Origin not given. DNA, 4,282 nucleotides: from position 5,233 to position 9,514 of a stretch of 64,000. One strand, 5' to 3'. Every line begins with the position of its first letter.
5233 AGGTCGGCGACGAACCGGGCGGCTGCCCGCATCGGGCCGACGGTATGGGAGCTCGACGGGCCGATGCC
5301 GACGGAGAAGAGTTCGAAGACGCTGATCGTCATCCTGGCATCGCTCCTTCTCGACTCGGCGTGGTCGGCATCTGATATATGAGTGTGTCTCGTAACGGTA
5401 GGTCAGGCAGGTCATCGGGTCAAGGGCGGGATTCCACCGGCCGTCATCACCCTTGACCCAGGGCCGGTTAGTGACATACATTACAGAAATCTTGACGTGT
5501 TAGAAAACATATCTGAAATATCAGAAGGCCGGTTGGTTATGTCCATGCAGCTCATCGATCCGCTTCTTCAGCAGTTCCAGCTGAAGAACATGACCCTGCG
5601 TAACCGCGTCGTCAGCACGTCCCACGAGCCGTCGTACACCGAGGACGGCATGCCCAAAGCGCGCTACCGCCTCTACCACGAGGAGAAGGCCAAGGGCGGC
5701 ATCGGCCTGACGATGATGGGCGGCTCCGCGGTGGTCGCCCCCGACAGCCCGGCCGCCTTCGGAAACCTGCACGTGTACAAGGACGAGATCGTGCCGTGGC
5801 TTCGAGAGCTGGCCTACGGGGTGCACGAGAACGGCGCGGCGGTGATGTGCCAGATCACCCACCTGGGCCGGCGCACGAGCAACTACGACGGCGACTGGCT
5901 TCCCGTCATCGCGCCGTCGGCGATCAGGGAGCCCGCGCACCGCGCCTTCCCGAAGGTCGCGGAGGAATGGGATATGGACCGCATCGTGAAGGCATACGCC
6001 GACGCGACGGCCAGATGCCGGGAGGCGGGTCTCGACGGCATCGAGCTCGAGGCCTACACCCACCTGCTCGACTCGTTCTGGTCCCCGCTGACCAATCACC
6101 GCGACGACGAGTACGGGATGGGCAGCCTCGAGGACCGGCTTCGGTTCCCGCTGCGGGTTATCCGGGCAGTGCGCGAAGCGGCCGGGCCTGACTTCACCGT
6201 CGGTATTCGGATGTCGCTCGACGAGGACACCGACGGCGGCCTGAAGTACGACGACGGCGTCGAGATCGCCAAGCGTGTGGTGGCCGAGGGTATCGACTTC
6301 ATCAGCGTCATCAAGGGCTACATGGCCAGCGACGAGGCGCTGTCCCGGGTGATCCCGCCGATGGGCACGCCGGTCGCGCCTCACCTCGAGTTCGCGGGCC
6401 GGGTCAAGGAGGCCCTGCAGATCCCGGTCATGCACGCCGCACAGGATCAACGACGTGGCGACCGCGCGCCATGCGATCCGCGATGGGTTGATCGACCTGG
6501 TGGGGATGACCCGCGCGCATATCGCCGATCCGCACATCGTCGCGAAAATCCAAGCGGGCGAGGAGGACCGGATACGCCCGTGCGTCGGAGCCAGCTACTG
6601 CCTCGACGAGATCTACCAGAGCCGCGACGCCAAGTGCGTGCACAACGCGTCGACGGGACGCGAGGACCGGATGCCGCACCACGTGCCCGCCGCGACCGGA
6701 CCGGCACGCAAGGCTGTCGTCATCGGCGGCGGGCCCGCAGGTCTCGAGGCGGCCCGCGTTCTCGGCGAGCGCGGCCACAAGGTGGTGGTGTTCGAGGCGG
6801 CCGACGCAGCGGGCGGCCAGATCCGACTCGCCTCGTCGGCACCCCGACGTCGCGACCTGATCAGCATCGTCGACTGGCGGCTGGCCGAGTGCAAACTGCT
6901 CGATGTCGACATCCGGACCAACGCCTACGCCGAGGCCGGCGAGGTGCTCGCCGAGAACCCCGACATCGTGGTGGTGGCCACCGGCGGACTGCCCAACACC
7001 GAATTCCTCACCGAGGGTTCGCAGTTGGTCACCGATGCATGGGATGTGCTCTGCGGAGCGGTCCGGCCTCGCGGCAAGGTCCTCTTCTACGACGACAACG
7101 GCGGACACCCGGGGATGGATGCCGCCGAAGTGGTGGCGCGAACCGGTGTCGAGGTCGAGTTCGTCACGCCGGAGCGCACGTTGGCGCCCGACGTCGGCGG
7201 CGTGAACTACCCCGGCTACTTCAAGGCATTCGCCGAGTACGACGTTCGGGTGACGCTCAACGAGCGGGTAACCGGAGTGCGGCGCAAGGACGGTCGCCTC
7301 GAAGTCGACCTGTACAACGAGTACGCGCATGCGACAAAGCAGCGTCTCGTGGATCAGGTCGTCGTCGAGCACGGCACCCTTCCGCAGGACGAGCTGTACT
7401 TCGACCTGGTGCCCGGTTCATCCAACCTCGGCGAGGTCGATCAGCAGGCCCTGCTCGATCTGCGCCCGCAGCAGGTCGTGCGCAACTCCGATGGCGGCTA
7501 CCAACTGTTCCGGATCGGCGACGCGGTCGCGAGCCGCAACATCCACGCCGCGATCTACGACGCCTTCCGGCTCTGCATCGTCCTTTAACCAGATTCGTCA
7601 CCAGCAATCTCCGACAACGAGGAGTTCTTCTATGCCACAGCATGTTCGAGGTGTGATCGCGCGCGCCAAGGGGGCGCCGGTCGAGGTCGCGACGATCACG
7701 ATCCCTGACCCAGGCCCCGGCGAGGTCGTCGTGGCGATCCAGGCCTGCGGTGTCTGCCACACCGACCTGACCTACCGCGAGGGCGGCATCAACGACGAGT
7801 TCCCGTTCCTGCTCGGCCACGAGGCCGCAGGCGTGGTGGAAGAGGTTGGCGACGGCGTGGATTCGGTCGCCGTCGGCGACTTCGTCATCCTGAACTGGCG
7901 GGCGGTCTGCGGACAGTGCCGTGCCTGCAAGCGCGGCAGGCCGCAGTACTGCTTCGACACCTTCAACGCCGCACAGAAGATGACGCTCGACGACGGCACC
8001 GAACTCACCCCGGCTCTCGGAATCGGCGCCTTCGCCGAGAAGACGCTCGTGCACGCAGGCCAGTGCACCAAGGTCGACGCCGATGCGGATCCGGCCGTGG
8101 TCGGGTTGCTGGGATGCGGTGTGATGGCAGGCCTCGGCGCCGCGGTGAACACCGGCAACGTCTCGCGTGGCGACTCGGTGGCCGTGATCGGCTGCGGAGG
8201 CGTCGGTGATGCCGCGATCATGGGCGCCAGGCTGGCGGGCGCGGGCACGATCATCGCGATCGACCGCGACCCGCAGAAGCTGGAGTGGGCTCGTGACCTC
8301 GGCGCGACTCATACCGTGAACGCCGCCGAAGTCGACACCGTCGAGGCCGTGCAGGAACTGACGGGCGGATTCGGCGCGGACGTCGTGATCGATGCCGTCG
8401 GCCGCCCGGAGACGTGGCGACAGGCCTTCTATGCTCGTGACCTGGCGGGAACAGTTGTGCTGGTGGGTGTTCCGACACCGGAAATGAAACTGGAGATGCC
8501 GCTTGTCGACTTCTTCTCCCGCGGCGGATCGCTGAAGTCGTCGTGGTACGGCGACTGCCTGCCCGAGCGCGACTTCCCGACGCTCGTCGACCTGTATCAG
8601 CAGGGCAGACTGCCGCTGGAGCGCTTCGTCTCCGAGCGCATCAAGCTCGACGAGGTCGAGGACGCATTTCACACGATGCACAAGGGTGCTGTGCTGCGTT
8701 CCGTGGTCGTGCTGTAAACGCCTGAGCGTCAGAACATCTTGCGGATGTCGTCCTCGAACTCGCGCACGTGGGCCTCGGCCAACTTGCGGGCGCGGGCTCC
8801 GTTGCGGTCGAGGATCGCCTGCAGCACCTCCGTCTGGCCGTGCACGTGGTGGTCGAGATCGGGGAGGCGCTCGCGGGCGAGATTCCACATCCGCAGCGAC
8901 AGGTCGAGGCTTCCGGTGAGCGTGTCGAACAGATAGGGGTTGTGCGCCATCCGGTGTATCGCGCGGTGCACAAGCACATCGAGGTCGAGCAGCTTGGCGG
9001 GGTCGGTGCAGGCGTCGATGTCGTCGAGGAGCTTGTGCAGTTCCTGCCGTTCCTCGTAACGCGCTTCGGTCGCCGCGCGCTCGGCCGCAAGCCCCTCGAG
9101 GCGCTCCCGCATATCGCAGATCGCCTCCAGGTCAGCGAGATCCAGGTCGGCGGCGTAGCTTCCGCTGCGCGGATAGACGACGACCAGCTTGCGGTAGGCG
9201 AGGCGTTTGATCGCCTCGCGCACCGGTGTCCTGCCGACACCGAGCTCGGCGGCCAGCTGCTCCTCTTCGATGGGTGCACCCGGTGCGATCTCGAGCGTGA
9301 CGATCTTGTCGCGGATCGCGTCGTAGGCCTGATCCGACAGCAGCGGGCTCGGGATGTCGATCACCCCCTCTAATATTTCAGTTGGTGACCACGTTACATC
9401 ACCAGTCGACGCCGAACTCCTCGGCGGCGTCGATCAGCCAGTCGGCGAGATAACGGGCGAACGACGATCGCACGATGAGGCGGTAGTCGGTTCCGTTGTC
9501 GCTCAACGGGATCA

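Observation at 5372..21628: Seven intergenic copies of the AT-rich palindrome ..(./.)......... link the betaine/sarcosine/C1 genes into one putative regulon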

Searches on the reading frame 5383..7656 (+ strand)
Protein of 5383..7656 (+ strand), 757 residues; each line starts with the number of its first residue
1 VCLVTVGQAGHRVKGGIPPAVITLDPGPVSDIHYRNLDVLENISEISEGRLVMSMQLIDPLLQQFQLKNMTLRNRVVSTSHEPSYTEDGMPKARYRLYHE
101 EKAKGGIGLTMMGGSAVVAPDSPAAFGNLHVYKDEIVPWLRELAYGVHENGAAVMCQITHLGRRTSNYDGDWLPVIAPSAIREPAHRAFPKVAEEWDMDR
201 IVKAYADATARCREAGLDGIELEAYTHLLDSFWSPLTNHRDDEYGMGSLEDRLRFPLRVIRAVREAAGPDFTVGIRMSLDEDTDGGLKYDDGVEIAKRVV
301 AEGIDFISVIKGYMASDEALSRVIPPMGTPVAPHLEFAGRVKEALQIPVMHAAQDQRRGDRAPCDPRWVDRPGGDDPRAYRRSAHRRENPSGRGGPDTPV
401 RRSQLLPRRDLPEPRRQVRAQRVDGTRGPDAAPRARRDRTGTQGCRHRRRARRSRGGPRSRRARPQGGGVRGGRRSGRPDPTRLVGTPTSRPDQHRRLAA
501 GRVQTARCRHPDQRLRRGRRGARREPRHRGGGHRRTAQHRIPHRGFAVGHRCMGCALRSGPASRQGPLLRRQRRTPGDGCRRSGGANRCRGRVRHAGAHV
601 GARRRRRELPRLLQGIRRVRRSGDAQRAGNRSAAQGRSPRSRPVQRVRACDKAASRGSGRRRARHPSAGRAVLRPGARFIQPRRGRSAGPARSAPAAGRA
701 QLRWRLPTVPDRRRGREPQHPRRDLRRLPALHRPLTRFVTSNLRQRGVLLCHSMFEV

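Call 7: search_protein_families(library=pfam, proteins=[window:5383-7656:+])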
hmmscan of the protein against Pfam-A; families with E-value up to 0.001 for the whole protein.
window:5383-7656:+ (757 aa): 1 family
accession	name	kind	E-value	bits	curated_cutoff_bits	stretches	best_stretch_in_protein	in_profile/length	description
PF00724.26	Oxidored_FMN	-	9e-45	153.8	27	1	61-311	2-259/342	NADH:flavin oxidoreductase / NADH oxidase family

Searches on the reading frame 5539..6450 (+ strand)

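Call 23: search_protein_families(library=ncbifam, proteins=[window:5539-6450:+], max_evalue=0.00001)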
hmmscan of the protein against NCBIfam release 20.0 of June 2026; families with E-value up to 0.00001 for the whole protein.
window:5539-6450:+ (304 aa): 8 families
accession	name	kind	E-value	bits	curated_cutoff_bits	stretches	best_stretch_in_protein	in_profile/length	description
TIGR03997.1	mycofact_OYE_2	equivalog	7.4e-68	229.5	793.15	1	9-299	2-289/645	mycofactocin system FadH/OYE family oxidoreductase 2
NF006101.0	PRK08255.1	equivalog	1.5e-46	158.9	1078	1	5-266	395-666/768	bifunctional salicylyl-CoA 5-hydroxylase/oxidoreductase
NF041087.1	bile_acid_BaiCD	equivalog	1e-41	142.8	825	1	9-298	4-289/642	bile acid Fe-S flavoenzyme BaiCD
NF010047.0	PRK13523.1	equivalog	7.1e-41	140.3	431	1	9-264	5-255/339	NADPH dehydrogenase NamA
NF045599.1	bili_reduct_long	exception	8.6e-35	120.1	750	1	9-299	1-293/641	bilirubin reductase, long form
TIGR03996.1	mycofact_OYE_1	hypoth_equivalog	4.1e-31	108.2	627.9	1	15-298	8-283/633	mycofactocin system FadH/OYE family oxidoreductase 1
NF045592.1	bili_reduct_N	equivalog_domain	9e-29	100.7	425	1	9-298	2-291/363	bilirubin reductase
NF007899.0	PRK10605.1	subfamily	2.5e-19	69.7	403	1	8-226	5-236/365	N-ethylmaleimide reductase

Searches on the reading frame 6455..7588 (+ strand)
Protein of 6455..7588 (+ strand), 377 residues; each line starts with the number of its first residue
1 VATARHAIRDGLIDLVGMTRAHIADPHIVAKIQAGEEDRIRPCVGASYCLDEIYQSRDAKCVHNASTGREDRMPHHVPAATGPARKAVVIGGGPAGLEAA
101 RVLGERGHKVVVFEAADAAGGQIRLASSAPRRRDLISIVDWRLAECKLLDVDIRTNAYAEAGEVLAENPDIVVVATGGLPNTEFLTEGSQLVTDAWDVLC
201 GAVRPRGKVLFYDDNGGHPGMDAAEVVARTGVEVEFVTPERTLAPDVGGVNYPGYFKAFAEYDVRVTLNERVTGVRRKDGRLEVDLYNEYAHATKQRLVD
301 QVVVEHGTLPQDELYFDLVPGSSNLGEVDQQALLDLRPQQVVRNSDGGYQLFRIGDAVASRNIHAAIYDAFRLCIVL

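Call 7: search_protein_families(library=pfam, proteins=[window:6455-7588:+])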
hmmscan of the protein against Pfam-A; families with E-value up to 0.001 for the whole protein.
window:6455-7588:+ (377 aa): 12 families
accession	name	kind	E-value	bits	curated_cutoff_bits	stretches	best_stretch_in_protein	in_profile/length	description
PF07992.20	Pyr_redox_2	-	3.2e-12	46.9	26.1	1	86-144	2-58/291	Pyridine nucleotide-disulphide oxidoreductase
PF00070.33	Pyr_redox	-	5.2e-09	36.9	22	1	86-118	1-33/82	Pyridine nucleotide-disulphide oxidoreductase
PF13450.12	NAD_binding_8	-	8.7e-08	32.8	21.9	1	89-124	1-36/68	NAD(P)-binding Rossmann-like domain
PF13738.12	Pyr_redox_3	-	7.3e-07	29.2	30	0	88-116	1-30/305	Pyridine nucleotide-disulphide oxidoreductase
PF03486.20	HI0933_like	-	7.4e-07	29.3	50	1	86-126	2-42/244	HI0933-like protein Rossmann domain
PF01946.23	Thi4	-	3.9e-06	26.7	26.2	1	88-124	21-58/235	Thi4 family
PF01266.30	DAO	-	5.7e-06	26.5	27.9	1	87-292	2-186/353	FAD dependent oxidoreductase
PF00890.30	FAD_binding_2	-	2.4e-05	24.1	20.4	1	87-128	2-43/414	FAD binding domain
PF01593.30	Amino_oxidase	-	3e-05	24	19.8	1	95-124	2-31/443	Flavin containing amine oxidoreductase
PF01134.28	GIDA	-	0.00013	21.6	22.1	0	87-113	2-28/391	Glucose inhibited division protein A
PF12831.13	FAD_oxidored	-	0.00029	20.7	27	1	88-123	3-38/416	FAD dependent oxidoreductase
PF01494.25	FAD_binding_3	-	0.00084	19.1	22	1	87-117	4-34/349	FAD binding domain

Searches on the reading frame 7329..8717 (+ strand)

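Call 7: search_protein_families(library=pfam, proteins=[window:7329-8717:+])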
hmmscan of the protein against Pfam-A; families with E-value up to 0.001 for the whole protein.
window:7329-8717:+ (462 aa): 6 families
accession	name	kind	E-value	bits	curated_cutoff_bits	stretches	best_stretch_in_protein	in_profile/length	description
PF00107.32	ADH_zinc_N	-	4.9e-33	114.3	31.8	1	291-424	1-128/129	Zinc-binding dehydrogenase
PF08240.17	ADH_N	-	4.5e-27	94.8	23.5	1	129-250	1-103/104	Alcohol dehydrogenase GroES-like domain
PF13602.12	ADH_zinc_N_2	-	2.9e-09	38.4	27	1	324-455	1-128/134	Zinc-binding dehydrogenase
PF16912.11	Glu_dehyd_C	-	7.8e-08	32.5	34.9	1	281-389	31-138/211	Glucose dehydrogenase C-terminus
PF03807.23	F420_oxidored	-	0.00028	21.9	21.6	1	284-357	2-67/94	NADP oxidoreductase coenzyme F420-dependent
PF02254.24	TrkA_N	-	0.00077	20.2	23.8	0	284-356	1-69/116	TrkA-N domain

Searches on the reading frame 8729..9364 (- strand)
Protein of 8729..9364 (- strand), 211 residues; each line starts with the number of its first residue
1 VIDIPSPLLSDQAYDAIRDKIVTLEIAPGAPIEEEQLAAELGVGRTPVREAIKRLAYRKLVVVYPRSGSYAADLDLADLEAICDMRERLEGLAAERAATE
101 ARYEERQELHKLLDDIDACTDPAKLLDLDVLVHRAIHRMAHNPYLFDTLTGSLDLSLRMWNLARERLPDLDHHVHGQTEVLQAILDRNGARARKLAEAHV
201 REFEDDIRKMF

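Call 7: search_protein_families(library=pfam, proteins=[window:8729-9364:-])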
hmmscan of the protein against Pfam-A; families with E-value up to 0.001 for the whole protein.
window:8729-9364:- (211 aa): 2 families
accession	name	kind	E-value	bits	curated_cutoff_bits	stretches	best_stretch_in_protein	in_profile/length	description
PF00392.27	GntR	-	2.4e-18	66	27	1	9-70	1-63/64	Bacterial regulatory proteins, gntR family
PF07729.17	FCD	-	1.4e-16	61.5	24.3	1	82-201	2-124/125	FCD domain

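Call 23: search_protein_families(library=ncbifam, proteins=[window:8729-9364:-], max_evalue=0.00001)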
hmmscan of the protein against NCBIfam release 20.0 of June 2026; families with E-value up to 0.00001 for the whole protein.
window:8729-9364:- (211 aa): 8 families
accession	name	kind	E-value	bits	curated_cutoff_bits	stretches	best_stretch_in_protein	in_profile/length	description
TIGR03338.1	phnR_burk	equivalog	4.1e-18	65.8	271.5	1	15-202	18-208/212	phosphonate utilization associated transcriptional regulator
NF007741.0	PRK10421.1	equivalog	6.1e-15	55.3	311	1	82-209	101-235/262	transcriptional regulator LldR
NF008504.0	PRK11414.1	equivalog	6.3e-12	45.7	225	1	13-146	16-152/221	GntR family transcriptional regulator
NF003011.0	PRK03837.1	subfamily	1.3e-08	34.7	260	0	79-202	104-228/241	transcriptional regulator NanR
NF008576.0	PRK11534.1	equivalog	1.6e-08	34.5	218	1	12-200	11-210/225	DNA-binding transcriptional regulator CsiR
NF007001.0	PRK09464.1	equivalog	1.5e-07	31.3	330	0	4-204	6-229/254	pyruvate dehydrogenase complex transcriptional repressor PdhR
NF007442.0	PRK09990.1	equivalog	1.8e-07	30.8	301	0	27-208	29-236/256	transcriptional regulator GlcC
TIGR02018.2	his_ut_repres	equivalog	5.3e-06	26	220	1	15-76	6-68/226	histidine utilization transcriptional repressor HutC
